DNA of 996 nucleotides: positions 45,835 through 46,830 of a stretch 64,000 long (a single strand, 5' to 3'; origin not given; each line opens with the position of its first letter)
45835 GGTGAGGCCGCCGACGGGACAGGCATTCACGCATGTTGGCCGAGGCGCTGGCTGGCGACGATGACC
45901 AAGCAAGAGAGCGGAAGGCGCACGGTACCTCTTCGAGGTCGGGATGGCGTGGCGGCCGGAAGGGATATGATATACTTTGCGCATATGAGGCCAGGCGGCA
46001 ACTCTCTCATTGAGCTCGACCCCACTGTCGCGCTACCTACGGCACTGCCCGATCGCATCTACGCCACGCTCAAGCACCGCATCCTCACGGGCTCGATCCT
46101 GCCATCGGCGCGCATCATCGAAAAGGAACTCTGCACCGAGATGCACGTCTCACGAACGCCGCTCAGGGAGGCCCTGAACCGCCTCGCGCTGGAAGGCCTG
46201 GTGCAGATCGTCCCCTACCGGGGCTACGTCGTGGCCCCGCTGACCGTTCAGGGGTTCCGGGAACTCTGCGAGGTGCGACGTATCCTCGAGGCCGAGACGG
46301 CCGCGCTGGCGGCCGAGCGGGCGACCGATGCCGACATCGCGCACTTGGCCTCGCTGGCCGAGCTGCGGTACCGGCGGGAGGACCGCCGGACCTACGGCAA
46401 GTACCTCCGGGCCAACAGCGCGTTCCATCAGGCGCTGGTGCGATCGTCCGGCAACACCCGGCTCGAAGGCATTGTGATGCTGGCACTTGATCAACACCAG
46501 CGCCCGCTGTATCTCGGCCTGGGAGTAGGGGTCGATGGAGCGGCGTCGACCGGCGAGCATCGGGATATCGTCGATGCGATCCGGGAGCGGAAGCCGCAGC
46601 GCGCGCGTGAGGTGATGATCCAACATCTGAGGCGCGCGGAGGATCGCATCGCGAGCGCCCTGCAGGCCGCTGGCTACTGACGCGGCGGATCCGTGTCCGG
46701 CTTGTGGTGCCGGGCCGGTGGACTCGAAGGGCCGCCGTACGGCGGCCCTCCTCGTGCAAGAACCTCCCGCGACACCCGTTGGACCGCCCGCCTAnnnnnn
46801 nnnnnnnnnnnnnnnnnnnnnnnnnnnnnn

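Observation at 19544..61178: Recurrent AT-rich box (core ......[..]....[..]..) marks the 5' regions of the accessory operons: candidate shared promoter/operator of a regulon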

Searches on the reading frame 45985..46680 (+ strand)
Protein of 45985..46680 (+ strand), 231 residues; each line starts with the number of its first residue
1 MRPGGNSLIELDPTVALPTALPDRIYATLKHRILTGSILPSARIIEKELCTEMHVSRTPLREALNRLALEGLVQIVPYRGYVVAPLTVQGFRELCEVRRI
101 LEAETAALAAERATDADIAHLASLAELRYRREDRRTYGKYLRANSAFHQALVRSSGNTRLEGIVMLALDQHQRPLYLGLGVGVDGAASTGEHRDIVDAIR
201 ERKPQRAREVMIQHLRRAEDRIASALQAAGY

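Call 9: search_protein_families(library=pfam, proteins=[window:45985-46680:+])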
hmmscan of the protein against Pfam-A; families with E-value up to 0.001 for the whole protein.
window:45985-46680:+ (231 aa): 2 families
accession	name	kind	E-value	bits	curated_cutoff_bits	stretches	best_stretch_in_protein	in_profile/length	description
PF07729.17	FCD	-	9.6e-27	94.3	24.3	1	93-216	1-124/125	FCD domain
PF00392.27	GntR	-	6.2e-17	61.5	27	1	23-83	3-64/64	Bacterial regulatory proteins, gntR family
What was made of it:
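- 45985..46680 (+): GntR/FCD (FadR-subfamily) transcription factor, the proposed cognate regulator. PF00392 plus PF07729 (call 9).
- On FadR-subfamily GntR transcription factor (the protein at 45985-46680): PF00392, 6.2e-17, residues 23-83 (call 9) PF07729, 9.6e-27, residues 93-216 (call 9).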

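Call 14: find_encoding_contigs(protein=window:45985-46680:+, flank=10000, max_places=6)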
Protein window:45985-46680:+ (231 aa): no gene with exactly this product is on record in the collection.

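Call 30: search_solved_structures(query=window:45985-46677:+, max_evalue=0.001)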
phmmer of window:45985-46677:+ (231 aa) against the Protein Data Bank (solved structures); distinct sequences matched with E-value up to 0.001: 16.
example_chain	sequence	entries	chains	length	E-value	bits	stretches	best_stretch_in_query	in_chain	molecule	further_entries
7u5q_A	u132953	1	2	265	5.6e-19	71.9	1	24-217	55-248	Transcriptional regulator, GntR family protein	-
7xp0_A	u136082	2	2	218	2e-17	66.9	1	21-223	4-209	Probable transcriptional regulator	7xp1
3c7j_A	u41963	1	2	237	2.4e-17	66.6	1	27-228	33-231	Transcriptional regulator, GntR family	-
7c7e_A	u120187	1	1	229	4.8e-16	62.3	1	22-214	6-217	Putative DNA-binding transcriptional regulator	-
4p9f_A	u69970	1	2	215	5.7e-14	55.6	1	25-155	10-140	HTH-type transcriptional regulator mcbR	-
6z74_A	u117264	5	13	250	7.8e-13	51.8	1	25-222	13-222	Transcriptional regulator, GntR family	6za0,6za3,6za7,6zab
3sxy_A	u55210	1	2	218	2.1e-11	47.2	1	23-221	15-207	Transcriptional regulator, GntR family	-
2hs5_A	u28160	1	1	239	4.7e-11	46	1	19-226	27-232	putative transcriptional regulator GntR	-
3fms_A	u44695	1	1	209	4.9e-11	46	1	23-221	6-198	Transcriptional regulator, GntR family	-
3ihu_A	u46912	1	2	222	2.9e-09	40.2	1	20-157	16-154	Transcriptional regulator, GntR family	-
6az6_A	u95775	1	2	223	5.4e-09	39.3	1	30-217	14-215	GntR family transcriptional regulator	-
6on4_A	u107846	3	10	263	2.5e-08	37.1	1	46-217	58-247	HTH-type transcriptional repressor NanR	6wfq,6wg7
9isw_A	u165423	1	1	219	1.2e-06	31.7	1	16-220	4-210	Transcriptional regulator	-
6ep3_A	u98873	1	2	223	2.8e-06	30.4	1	22-124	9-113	Lmo0651 protein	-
9jpj_C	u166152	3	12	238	0.00016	24.7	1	36-224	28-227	Pyruvate dehydrogenase complex repressor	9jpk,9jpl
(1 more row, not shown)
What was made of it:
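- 45985..46680 (+): PDB relatives are FadR-subfamily regulators (call 30).
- On FadR-subfamily GntR transcription factor (the protein at 45985-46680): Full-length matches to solved FadR-subfamily regulators: 7u5q, 7xp0, 3c7j, McbR, NanR and PdhR (call 30).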

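Call 31: find_related_loci(query=A3, collection=metagenome_contigs, flank=6000)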
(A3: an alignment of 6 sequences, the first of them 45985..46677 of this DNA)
Query A3 (231 aa) in metagenome_contigs; peptide patterns used: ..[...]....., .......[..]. (x = any residue, [..] = any of these).
142 stretches matched a pattern; 19 encode a relative of the query (tblastn E <= 1e-3); 19 distinct loci.
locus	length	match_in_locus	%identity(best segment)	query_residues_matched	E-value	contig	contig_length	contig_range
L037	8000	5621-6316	84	1-231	5e-115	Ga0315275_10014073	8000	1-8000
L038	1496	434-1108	71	7-231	2e-116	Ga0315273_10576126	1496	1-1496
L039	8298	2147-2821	72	7-231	9e-108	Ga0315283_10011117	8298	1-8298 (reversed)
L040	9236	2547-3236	72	2-231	2e-103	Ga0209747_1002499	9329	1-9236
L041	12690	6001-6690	72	2-231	2e-103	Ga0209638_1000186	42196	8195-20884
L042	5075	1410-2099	72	2-231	2e-103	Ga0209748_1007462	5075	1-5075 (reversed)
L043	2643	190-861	75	8-231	4e-104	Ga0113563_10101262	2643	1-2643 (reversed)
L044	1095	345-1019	72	7-231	6e-102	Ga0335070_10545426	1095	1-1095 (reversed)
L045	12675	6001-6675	64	7-231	4e-93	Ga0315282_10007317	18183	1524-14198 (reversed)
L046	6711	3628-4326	63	1-231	4e-92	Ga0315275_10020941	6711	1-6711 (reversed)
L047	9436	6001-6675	63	7-231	1e-91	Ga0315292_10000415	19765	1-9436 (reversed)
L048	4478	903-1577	63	7-231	1e-91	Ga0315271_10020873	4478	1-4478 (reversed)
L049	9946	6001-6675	63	7-231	2e-91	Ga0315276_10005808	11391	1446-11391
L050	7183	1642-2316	63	7-231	2e-91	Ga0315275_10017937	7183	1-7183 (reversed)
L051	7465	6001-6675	63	7-231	6e-91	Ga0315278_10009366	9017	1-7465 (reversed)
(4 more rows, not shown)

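Call 36: search_protein_families(library=ncbifam, proteins=[window:45985-46680:+], max_evalue=0.00001)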
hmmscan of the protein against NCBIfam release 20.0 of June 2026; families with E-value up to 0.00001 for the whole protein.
window:45985-46680:+ (231 aa): 11 families
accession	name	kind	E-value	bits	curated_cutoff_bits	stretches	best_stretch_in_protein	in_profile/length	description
TIGR03338.1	phnR_burk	equivalog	6.5e-28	97.8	271.5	1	21-221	12-212/212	phosphonate utilization associated transcriptional regulator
NF003011.0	PRK03837.1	subfamily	5.6e-21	75.3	260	1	89-223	102-234/241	transcriptional regulator NanR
NF008576.0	PRK11534.1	equivalog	4.1e-18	65.9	218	1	25-220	12-215/225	DNA-binding transcriptional regulator CsiR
NF008504.0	PRK11414.1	equivalog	1.9e-16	60.4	225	1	23-154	14-145/221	GntR family transcriptional regulator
NF007741.0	PRK10421.1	equivalog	1.3e-15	57.5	311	1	94-222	101-233/262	transcriptional regulator LldR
NF008571.0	PRK11523.1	equivalog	9.2e-12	44.9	396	1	21-218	9-221/258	transcriptional regulator ExuR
NF007001.0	PRK09464.1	equivalog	6.2e-11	42.4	330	0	21-74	11-65/254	pyruvate dehydrogenase complex transcriptional repressor PdhR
NF007442.0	PRK09990.1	equivalog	2.1e-09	37.2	301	1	35-160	30-169/256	transcriptional regulator GlcC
NF007588.0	PRK10225.1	equivalog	8.9e-08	31.7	442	0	30-222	19-231/257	Uxu operon transcriptional regulator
TIGR02018.2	his_ut_repres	equivalog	2.4e-06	27.1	220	1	24-100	3-78/226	histidine utilization transcriptional repressor HutC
NF052282.1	PLP_TF_PdxR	equivalog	3.9e-06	26.2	320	1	21-94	2-76/448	MocR-like pyridoxine biosynthesis transcription factor PdxR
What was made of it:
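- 45985..46680 (+): Below the cut-off of every curated NCBIfam regulator (call 36).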

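Call 63: find_homologous_proteins(query=window:45985-46677:+, max_evalue=1e-30)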
Query window:45985-46677:+ (231 aa): 551 proteins with E <= 1e-30 among 8000 candidates; the best 120 are listed.
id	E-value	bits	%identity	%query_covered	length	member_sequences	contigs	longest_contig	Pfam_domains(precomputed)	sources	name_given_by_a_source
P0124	2.2e-142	490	100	100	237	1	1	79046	PF07729.18,PF00392.28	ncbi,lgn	-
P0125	5.6e-125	433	89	100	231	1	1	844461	PF07729.18,PF00392.28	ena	-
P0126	7.0e-125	433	89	100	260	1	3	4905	PF07729.18,PF00392.28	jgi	jgi:DNA-binding GntR family transcriptional regulator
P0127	2.8e-116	405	84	100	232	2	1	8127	PF07729.18,PF00392.28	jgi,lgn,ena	-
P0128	5.9e-116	404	85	100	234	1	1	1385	PF07729.18,PF00392.28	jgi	jgi:DNA-binding GntR family transcriptional regulator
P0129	2.5e-104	366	76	97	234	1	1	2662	PF07729.18,PF00392.28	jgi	jgi:DNA-binding GntR family transcriptional regulator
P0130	2.3e-103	362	76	97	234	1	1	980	PF07729.18,PF00392.28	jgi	jgi:DNA-binding GntR family transcriptional regulator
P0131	3.5e-103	362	73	100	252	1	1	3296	PF07729.18,PF00392.28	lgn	-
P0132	1.2e-102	360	78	97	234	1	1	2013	PF07729.18,PF00392.28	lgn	-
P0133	1.1e-101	357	73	100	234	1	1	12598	PF07729.18,PF00392.28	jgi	jgi:DNA-binding GntR family transcriptional regulator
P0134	1.2e-101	357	73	97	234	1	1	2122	PF07729.18,PF00392.28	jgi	jgi:DNA-binding GntR family transcriptional regulator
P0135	2.2e-101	356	76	97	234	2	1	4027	PF07729.18,PF00392.28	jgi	jgi:DNA-binding GntR family transcriptional regulator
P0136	3.9e-101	355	72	100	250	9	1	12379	PF07729.18,PF00392.28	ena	-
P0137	4.4e-101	355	73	100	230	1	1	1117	PF07729.18,PF00392.28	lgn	-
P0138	9.7e-101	354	74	97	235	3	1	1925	PF07729.18,PF00392.28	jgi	jgi:GntR family transcriptional regulator, rspAB operon transcriptional repressor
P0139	2.4e-100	353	75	97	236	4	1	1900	PF07729.18,PF00392.28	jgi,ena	-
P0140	5.3e-100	351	75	97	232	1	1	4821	PF07729.18,PF00392.28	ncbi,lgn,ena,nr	ncbi:MAG TPA: GntR family transcriptional regulator [Vicinamibacterales bacterium]|nr:GntR family tr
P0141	5.7e-100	351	73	98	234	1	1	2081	PF07729.18,PF00392.28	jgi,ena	jgi:DNA-binding GntR family transcriptional regulator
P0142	5.8e-100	351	72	100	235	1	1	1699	PF07729.18,PF00392.28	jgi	jgi:GntR family transcriptional regulator, rspAB operon transcriptional repressor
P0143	1.0e-99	350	73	97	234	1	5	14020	PF07729.18,PF00392.28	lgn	-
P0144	1.2e-99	350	74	97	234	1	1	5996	PF07729.18,PF00392.28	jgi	jgi:GntR family transcriptional regulator, rspAB operon transcriptional repressor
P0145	1.4e-99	350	71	97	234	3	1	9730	PF07729.18,PF00392.28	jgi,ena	-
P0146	1.4e-99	350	74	97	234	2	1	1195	PF07729.18,PF00392.28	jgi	jgi:DNA-binding GntR family transcriptional regulator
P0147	1.7e-99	350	72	100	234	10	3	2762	PF07729.18,PF00392.28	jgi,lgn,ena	jgi:GntR family transcriptional regulator, rspAB operon transcriptional repressor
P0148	2.3e-99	349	73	98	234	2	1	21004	PF07729.18,PF00392.28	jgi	jgi:DNA-binding GntR family transcriptional regulator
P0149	3.6e-99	349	72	97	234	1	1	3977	PF07729.18,PF00392.28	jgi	jgi:DNA-binding GntR family transcriptional regulator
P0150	4.1e-99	349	73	97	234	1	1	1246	PF07729.18,PF00392.28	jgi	jgi:DNA-binding GntR family transcriptional regulator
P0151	4.4e-99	348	76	94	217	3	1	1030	PF07729.18,PF00392.28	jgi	jgi:DNA-binding GntR family transcriptional regulator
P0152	1.3e-98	347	73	97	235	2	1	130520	PF07729.18,PF00392.28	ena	-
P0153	1.6e-98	347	75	97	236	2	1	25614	PF07729.18,PF00392.28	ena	-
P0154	2.3e-98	346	73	97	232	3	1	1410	PF07729.18,PF00392.28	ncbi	-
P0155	2.7e-98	346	72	97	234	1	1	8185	PF07729.18,PF00392.28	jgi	jgi:GntR family transcriptional regulator, rspAB operon transcriptional repressor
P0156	3.1e-98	346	70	100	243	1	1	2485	PF07729.18,PF00392.28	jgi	jgi:DNA-binding GntR family transcriptional regulator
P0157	4.7e-98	345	72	97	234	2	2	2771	PF07729.18,PF00392.28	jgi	jgi:DNA-binding GntR family transcriptional regulator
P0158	1.3e-97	344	73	97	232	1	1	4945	PF07729.18,PF00392.28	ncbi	-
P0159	1.6e-97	343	71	97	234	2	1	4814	PF07729.18,PF00392.28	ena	-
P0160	2.1e-97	343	71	97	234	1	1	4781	PF07729.18,PF00392.28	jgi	jgi:GntR family transcriptional regulator, rspAB operon transcriptional repressor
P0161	2.4e-97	343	70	100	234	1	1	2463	PF07729.18,PF00392.28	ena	-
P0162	1.2e-96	340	72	94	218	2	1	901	PF07729.18,PF00392.28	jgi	jgi:DNA-binding GntR family transcriptional regulator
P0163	2.3e-96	340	70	98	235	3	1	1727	PF07729.18,PF00392.28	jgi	jgi:DNA-binding GntR family transcriptional regulator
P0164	2.4e-96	339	72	98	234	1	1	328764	PF07729.18,PF00392.28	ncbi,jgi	ncbi:MAG TPA: GntR family transcriptional regulator [Vicinamibacterales bacterium]|jgi:DNA-binding G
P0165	3.3e-96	339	71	100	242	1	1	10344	PF07729.18,PF00392.28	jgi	jgi:DNA-binding GntR family transcriptional regulator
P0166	5.4e-96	338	72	97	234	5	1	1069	PF07729.18,PF00392.28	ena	-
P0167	1.1e-95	337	72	97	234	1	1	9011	PF07729.18,PF00392.28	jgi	jgi:GntR family transcriptional regulator, rspAB operon transcriptional repressor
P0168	2.0e-95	336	72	97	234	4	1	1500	PF07729.18,PF00392.28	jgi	jgi:DNA-binding GntR family transcriptional regulator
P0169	6.2e-95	335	68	99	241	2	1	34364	PF07729.18,PF00392.28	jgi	-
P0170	7.4e-95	335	72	97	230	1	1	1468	PF07729.18,PF00392.28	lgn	-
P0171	8.3e-95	334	69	100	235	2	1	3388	PF07729.18,PF00392.28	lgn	-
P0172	1.6e-94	334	70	97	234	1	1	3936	PF07729.18,PF00392.28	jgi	jgi:DNA-binding GntR family transcriptional regulator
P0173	1.8e-94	333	72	97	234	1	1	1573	PF07729.18,PF00392.28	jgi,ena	-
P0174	1.9e-94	333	70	97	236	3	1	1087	PF07729.18,PF00392.28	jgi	jgi:DNA-binding GntR family transcriptional regulator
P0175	4.9e-94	332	73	90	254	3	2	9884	PF07729.18,PF00392.28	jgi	jgi:DNA-binding GntR family transcriptional regulator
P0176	8.9e-94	331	72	97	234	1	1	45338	PF07729.18,PF00392.28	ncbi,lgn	-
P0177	1.3e-93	331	71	97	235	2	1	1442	PF07729.18,PF00392.28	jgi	jgi:DNA-binding GntR family transcriptional regulator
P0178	2.1e-93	330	70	98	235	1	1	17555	PF07729.18,PF00392.28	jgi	jgi:GntR family transcriptional regulator, rspAB operon transcriptional repressor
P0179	7.9e-92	325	69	97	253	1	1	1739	PF07729.18,PF00392.28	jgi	jgi:DNA-binding GntR family transcriptional regulator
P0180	7.9e-92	325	68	97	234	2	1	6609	PF07729.18,PF00392.28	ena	-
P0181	3.9e-91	322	67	97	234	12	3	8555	PF07729.18,PF00392.28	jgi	jgi:DNA-binding GntR family transcriptional regulator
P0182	4.8e-91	322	69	97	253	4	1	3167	PF07729.18,PF00392.28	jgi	jgi:GntR family transcriptional regulator, rspAB operon transcriptional repressor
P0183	3.1e-90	320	67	97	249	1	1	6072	PF07729.18,PF00392.28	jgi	jgi:DNA-binding GntR family transcriptional regulator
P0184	4.2e-90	319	65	97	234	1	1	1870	PF07729.18,PF00392.28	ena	-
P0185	1.4e-89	317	66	97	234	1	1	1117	PF07729.18,PF00392.28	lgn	-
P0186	1.7e-89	317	66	97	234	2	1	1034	PF07729.18,PF00392.28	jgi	jgi:DNA-binding GntR family transcriptional regulator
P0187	3.7e-89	316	66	97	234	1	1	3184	PF07729.18,PF00392.28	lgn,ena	-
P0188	6.7e-89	315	65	97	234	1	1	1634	PF07729.18,PF00392.28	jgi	jgi:DNA-binding GntR family transcriptional regulator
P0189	7.9e-89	315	65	97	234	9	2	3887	PF07729.18,PF00392.28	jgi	-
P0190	1.0e-88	315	67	97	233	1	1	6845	PF07729.18,PF00392.28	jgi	jgi:GntR family transcriptional regulator, rspAB operon transcriptional repressor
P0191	1.2e-88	314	66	98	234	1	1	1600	PF07729.18,PF00392.28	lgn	-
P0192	2.8e-88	313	65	97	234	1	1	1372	PF07729.18,PF00392.28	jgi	jgi:DNA-binding GntR family transcriptional regulator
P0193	4.3e-88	313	67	97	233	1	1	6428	PF07729.18,PF00392.28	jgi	-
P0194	5.7e-88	312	65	97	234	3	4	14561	PF07729.18,PF00392.28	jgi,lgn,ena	jgi:DNA-binding GntR family transcriptional regulator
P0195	1.0e-87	311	66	97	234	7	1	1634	PF07729.18,PF00392.28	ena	-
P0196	1.4e-87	311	67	97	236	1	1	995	PF07729.18,PF00392.28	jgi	jgi:GntR family transcriptional regulator, rspAB operon transcriptional repressor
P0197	1.4e-87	311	66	97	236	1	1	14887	PF07729.18,PF00392.28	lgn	-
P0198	1.9e-87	310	67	97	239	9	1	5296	PF07729.18,PF00392.28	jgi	-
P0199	2.1e-87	310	65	97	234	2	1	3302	PF07729.18,PF00392.28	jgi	jgi:DNA-binding GntR family transcriptional regulator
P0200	2.1e-87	310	65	97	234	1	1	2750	PF07729.18,PF00392.28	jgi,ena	-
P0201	2.4e-87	310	65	97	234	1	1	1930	PF07729.18,PF00392.28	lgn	-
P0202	2.5e-87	310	67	97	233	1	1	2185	PF07729.18,PF00392.28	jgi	jgi:GntR family transcriptional regulator, rspAB operon transcriptional repressor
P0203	2.8e-87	310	66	97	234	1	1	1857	PF07729.18,PF00392.28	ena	-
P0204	6.0e-87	309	65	97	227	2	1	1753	PF07729.18,PF00392.28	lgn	-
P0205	6.1e-87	309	63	97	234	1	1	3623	PF07729.18,PF00392.28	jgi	jgi:GntR family transcriptional regulator, rspAB operon transcriptional repressor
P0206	8.4e-87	308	66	97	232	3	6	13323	PF07729.18,PF00392.28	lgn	-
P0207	9.8e-87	308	65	98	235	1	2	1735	PF07729.18,PF00392.28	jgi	jgi:DNA-binding GntR family transcriptional regulator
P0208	9.8e-87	308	65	97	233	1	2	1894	PF07729.18,PF00392.28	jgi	jgi:DNA-binding GntR family transcriptional regulator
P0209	1.6e-86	307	63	97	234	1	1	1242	PF07729.18,PF00392.28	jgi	jgi:GntR family transcriptional regulator, rspAB operon transcriptional repressor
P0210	6.5e-86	305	65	98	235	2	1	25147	PF07729.18,PF00392.28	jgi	jgi:GntR family transcriptional regulator, rspAB operon transcriptional repressor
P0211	7.7e-86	305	64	97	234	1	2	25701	PF07729.18,PF00392.28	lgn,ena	-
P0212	9.1e-86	305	64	97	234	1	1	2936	PF07729.18,PF00392.28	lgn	-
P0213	1.1e-85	305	64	97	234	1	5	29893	PF07729.18,PF00392.28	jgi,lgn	jgi:DNA-binding GntR family transcriptional regulator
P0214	1.1e-85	305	65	97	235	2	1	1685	PF07729.18,PF00392.28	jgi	jgi:DNA-binding GntR family transcriptional regulator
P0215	1.8e-85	304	64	97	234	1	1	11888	PF07729.18,PF00392.28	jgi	jgi:DNA-binding GntR family transcriptional regulator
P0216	2.0e-85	304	64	97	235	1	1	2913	PF07729.18,PF00392.28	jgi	jgi:DNA-binding GntR family transcriptional regulator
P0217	2.1e-85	304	65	100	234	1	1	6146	PF07729.18,PF00392.28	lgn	-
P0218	2.6e-85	303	63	97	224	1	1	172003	PF07729.18,PF00392.28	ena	-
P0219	2.8e-85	303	73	86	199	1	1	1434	PF07729.18,PF00392.28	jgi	jgi:GntR family transcriptional regulator, rspAB operon transcriptional repressor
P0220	2.9e-85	303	64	97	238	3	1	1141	PF07729.18,PF00392.28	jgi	-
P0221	3.3e-85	303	65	98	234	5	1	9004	PF07729.18,PF00392.28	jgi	jgi:DNA-binding GntR family transcriptional regulator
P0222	3.5e-85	303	64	97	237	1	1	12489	PF07729.18,PF00392.28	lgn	-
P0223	3.9e-85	303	63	98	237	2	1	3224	PF07729.18,PF00392.28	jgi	jgi:GntR family transcriptional regulator, rspAB operon transcriptional repressor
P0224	5.3e-85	302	65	97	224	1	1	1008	PF07729.18,PF00392.28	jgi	-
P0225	6.6e-85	302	64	97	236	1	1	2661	PF07729.18,PF00392.28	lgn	-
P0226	7.1e-85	302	63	98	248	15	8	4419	PF07729.18,PF00392.28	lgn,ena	-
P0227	7.4e-85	302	65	97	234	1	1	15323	PF07729.18,PF00392.28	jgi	jgi:DNA-binding GntR family transcriptional regulator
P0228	1.0e-84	301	63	97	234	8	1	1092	PF07729.18,PF00392.28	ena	-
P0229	1.2e-84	301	64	97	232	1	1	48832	PF07729.18,PF00392.28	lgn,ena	-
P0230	1.2e-84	301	64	97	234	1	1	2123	PF07729.18,PF00392.28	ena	-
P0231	1.2e-84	301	63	97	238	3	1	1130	PF07729.18,PF00392.28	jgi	jgi:DNA-binding GntR family transcriptional regulator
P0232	1.3e-84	301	64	97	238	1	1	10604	PF07729.18,PF00392.28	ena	-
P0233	1.7e-84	301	65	97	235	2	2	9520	PF07729.18,PF00392.28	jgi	jgi:DNA-binding GntR family transcriptional regulator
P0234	1.7e-84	301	64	99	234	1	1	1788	PF07729.18,PF00392.28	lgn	-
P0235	1.9e-84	301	61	100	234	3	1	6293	PF07729.18,PF00392.28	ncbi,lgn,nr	ncbi:MAG: GntR family transcriptional regulator [Vicinamibacteria bacterium]|nr:GntR family transcri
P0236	1.9e-84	301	64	97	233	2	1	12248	PF07729.18,PF00392.28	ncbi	-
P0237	2.2e-84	300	63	100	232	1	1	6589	PF07729.18,PF00392.28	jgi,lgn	jgi:DNA-binding GntR family transcriptional regulator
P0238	2.4e-84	300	63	97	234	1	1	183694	PF07729.18,PF00392.28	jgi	jgi:DNA-binding GntR family transcriptional regulator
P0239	2.6e-84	300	64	97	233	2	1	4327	PF07729.18,PF00392.28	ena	-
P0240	3.3e-84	300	64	97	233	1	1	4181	PF07729.18,PF00392.28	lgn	-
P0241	3.4e-84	300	63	97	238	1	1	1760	PF07729.18,PF00392.28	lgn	-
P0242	3.9e-84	300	62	97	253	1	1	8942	PF07729.18,PF00392.28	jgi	jgi:DNA-binding GntR family transcriptional regulator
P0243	4.1e-84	300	64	97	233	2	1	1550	PF07729.18,PF00392.28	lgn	-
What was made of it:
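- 45985..46680 (+): Orthologs at 61-89% identity in Vicinamibacterales/Vicinamibacteria MAGs (call 63).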
